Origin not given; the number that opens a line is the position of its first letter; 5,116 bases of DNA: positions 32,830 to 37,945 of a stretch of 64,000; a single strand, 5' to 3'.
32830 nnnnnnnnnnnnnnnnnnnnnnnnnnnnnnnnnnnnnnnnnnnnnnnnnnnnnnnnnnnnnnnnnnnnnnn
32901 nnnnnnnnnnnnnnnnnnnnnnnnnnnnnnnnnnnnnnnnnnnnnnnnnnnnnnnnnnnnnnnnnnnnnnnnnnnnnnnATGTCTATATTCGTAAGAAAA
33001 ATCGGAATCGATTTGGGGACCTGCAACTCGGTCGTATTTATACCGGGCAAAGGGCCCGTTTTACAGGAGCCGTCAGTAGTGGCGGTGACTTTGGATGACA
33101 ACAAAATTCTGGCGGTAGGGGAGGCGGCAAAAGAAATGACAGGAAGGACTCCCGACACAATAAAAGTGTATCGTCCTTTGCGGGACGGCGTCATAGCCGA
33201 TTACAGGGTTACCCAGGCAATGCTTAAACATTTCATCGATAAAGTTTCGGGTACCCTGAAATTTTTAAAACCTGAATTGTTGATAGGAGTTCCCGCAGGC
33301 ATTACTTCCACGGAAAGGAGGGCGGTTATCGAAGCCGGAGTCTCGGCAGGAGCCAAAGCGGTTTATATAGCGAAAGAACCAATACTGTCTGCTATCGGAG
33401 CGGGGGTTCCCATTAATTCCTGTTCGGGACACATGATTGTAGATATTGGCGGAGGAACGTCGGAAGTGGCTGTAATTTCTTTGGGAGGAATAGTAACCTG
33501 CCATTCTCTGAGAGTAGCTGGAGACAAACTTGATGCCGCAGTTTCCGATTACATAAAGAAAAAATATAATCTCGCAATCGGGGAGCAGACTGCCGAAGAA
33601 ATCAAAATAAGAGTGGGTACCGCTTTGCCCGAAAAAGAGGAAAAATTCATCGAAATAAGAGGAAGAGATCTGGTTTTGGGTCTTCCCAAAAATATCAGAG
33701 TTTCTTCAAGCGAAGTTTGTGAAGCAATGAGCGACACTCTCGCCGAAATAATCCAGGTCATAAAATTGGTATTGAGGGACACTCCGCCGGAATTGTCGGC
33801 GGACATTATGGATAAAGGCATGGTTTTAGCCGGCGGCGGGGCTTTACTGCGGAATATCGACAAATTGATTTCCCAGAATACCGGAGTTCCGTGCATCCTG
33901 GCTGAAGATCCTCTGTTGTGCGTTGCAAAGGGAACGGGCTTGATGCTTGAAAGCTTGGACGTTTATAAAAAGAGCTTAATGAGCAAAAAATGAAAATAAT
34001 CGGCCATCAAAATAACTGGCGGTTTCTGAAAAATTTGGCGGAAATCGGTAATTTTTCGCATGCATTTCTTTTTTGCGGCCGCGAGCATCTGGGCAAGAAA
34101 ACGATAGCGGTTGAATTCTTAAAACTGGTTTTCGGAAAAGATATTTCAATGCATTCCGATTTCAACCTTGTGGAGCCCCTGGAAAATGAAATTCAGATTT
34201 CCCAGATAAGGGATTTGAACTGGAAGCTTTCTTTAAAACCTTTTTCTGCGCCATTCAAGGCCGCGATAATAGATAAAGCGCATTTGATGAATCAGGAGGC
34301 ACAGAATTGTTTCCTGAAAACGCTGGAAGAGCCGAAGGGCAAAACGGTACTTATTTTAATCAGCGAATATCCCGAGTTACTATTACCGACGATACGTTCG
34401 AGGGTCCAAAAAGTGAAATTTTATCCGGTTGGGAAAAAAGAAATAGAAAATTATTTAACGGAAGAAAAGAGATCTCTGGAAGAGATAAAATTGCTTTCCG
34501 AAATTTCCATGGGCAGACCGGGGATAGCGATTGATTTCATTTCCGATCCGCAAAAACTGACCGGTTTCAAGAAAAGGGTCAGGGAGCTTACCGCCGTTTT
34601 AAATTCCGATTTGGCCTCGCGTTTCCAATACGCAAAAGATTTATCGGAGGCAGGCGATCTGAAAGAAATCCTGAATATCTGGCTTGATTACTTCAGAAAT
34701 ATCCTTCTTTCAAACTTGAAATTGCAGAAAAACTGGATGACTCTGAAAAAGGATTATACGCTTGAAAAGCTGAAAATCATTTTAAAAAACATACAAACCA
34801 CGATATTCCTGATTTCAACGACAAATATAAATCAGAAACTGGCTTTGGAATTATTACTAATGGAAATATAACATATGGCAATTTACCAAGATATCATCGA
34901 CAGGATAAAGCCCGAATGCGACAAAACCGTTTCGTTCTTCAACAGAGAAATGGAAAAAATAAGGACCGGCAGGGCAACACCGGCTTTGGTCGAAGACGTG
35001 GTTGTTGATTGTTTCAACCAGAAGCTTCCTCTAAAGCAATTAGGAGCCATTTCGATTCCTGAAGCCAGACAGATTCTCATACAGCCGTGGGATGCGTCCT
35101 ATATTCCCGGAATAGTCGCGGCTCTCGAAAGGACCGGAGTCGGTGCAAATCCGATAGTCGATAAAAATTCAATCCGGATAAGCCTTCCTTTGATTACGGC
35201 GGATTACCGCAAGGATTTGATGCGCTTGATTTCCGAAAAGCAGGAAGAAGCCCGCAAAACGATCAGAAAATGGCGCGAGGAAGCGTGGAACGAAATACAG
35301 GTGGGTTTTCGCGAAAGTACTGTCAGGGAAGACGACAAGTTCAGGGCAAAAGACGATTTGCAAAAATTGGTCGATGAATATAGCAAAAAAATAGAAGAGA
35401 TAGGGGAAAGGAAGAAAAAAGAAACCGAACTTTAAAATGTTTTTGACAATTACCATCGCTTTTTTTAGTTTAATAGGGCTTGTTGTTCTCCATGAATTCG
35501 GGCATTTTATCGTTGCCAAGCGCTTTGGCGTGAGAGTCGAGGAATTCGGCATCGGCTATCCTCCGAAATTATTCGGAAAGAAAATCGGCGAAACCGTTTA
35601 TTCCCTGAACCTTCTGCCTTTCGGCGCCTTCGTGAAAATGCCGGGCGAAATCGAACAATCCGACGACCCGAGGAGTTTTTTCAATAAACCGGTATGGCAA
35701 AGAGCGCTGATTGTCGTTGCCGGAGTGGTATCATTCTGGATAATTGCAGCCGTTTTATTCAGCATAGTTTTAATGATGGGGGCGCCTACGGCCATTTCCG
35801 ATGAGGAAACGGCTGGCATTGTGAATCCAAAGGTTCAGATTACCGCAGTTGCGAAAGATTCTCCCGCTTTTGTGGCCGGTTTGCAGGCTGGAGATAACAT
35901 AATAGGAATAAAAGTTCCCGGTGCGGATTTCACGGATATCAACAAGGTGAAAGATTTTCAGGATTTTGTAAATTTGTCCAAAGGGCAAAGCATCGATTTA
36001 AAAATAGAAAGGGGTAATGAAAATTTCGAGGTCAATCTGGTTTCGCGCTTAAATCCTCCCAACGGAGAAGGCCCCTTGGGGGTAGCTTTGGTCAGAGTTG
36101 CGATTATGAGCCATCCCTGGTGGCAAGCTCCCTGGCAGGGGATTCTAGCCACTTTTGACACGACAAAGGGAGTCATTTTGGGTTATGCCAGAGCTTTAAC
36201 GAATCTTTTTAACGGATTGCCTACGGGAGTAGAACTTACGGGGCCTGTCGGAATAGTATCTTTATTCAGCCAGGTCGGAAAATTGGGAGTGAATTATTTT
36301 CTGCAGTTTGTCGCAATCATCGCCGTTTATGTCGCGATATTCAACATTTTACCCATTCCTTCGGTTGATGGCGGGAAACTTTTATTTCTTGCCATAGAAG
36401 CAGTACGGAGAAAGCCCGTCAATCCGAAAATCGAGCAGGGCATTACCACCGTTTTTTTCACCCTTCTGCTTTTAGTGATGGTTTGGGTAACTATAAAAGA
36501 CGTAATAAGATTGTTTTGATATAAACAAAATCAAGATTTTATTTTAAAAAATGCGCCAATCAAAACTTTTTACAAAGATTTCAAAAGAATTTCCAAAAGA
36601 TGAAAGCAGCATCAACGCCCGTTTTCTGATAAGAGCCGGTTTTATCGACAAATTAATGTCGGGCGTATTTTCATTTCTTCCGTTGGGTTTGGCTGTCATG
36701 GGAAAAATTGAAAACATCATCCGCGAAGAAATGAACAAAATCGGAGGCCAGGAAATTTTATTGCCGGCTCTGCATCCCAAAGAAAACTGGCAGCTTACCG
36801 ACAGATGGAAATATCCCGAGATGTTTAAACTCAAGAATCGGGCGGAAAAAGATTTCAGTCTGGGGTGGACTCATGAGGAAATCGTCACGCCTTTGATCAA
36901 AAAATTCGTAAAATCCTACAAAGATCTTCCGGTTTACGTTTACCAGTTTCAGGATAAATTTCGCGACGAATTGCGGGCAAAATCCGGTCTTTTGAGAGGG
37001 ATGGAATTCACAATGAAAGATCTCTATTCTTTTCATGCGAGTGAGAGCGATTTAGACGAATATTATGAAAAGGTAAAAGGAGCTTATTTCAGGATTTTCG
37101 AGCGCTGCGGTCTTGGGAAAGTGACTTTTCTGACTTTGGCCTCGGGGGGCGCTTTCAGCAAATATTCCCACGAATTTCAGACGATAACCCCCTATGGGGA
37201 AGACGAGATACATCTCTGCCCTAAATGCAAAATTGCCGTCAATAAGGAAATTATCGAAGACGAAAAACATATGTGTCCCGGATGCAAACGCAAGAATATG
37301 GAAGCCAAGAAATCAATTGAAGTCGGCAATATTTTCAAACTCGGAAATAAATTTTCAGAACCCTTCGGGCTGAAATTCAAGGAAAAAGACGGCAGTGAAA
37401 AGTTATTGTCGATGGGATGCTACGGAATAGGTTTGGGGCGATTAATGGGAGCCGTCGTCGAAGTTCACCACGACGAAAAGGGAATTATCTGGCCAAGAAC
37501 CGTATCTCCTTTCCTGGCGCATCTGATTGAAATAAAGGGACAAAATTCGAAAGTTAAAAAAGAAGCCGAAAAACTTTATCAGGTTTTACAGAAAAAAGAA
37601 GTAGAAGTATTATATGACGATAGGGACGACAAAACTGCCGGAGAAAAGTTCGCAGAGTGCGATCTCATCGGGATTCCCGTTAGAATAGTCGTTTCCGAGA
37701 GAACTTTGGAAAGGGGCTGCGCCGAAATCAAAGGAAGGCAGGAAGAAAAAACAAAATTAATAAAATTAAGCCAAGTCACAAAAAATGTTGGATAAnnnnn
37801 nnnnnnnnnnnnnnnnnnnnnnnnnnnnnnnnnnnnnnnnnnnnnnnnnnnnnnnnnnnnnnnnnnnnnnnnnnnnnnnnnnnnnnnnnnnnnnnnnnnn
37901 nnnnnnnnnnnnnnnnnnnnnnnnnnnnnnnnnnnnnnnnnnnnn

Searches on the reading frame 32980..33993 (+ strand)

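Call 10: search_protein_families(library=pfam, proteins=[window:32980-33993:+], max_evalue=0.001)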
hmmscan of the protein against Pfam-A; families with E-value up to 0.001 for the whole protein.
window:32980-33993:+ (337 aa): 5 families
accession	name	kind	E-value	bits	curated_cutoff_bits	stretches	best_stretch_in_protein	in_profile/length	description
PF06723.19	MreB_Mbl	-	5.2e-135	449.9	27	1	7-329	3-325/327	MreB/Mbl protein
PF14450.12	FtsA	-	2.4e-11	44.5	31.8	1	153-308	2-110/127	Cell division protein FtsA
PF00022.25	Actin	-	5.6e-11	42.1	27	1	10-195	9-190/410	Actin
PF00012.26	HSP70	-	1.2e-10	40.7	20.6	1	76-318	112-367/599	Hsp70 protein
PF11104.14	PilM_2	-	0.00074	19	27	0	281-309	278-306/340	Type IV pilus assembly protein PilM;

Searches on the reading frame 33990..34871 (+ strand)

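Call 10: search_protein_families(library=pfam, proteins=[window:33990-34871:+], max_evalue=0.001)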
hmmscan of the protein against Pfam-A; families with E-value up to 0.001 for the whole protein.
window:33990-34871:+ (293 aa): 1 family
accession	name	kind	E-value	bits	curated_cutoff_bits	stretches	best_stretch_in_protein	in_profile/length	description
PF13177.12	DNA_pol3_delta2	-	9.9e-35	120.3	27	1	6-146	2-159/161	DNA polymerase III, delta subunit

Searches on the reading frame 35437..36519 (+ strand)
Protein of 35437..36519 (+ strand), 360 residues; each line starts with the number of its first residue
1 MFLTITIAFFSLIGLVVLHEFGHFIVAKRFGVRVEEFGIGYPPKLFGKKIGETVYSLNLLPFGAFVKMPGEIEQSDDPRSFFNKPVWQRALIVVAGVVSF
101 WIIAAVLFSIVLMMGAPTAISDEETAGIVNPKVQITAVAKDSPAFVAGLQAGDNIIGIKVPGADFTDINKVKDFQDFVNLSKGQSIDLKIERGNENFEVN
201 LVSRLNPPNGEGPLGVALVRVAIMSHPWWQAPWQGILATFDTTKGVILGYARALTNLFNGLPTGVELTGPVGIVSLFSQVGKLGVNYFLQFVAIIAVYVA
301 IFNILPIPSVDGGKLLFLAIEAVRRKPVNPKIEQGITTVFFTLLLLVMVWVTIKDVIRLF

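Call 10: search_protein_families(library=pfam, proteins=[window:35437-36519:+], max_evalue=0.001)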
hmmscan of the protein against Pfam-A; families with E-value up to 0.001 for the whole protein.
window:35437-36519:+ (360 aa): 4 families
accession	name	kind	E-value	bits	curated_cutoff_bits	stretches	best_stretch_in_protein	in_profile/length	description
PF02163.28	Peptidase_M50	-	9.5e-54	182.5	27.2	1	9-346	3-220/221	Peptidase family M50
PF13180.12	PDZ_2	-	2.8e-05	24.7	27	1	131-200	12-77/80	PDZ domain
PF17820.7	PDZ_6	-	0.00043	20.4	27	0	135-158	2-25/54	PDZ domain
PF00595.29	PDZ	-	0.00064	20.5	23.2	0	127-190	23-80/81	PDZ domain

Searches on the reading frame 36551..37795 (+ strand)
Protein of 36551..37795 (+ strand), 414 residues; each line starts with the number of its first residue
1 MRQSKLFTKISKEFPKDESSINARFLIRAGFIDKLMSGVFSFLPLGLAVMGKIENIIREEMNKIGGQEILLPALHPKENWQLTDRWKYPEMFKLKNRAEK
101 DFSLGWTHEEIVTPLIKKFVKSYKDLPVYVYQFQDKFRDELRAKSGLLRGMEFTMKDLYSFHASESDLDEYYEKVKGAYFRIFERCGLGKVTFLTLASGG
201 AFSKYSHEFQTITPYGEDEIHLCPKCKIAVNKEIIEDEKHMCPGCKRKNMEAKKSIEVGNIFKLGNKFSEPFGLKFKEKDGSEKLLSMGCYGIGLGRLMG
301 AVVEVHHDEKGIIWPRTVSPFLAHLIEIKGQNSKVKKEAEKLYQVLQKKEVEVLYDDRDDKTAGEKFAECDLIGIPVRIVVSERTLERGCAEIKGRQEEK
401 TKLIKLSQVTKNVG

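Call 10: search_protein_families(library=pfam, proteins=[window:36551-37795:+], max_evalue=0.001)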
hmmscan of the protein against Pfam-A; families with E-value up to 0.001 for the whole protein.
window:36551-37795:+ (414 aa): 2 families
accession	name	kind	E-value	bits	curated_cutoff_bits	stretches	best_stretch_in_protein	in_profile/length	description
PF00587.30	tRNA-synt_2b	-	6.3e-32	111.5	29.3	1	92-306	1-179/179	tRNA synthetase class II core domain (G, H, P, S and T)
PF03129.25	HGTP_anticodon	-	2.4e-15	56.9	21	1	331-411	10-89/94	Anticodon binding domain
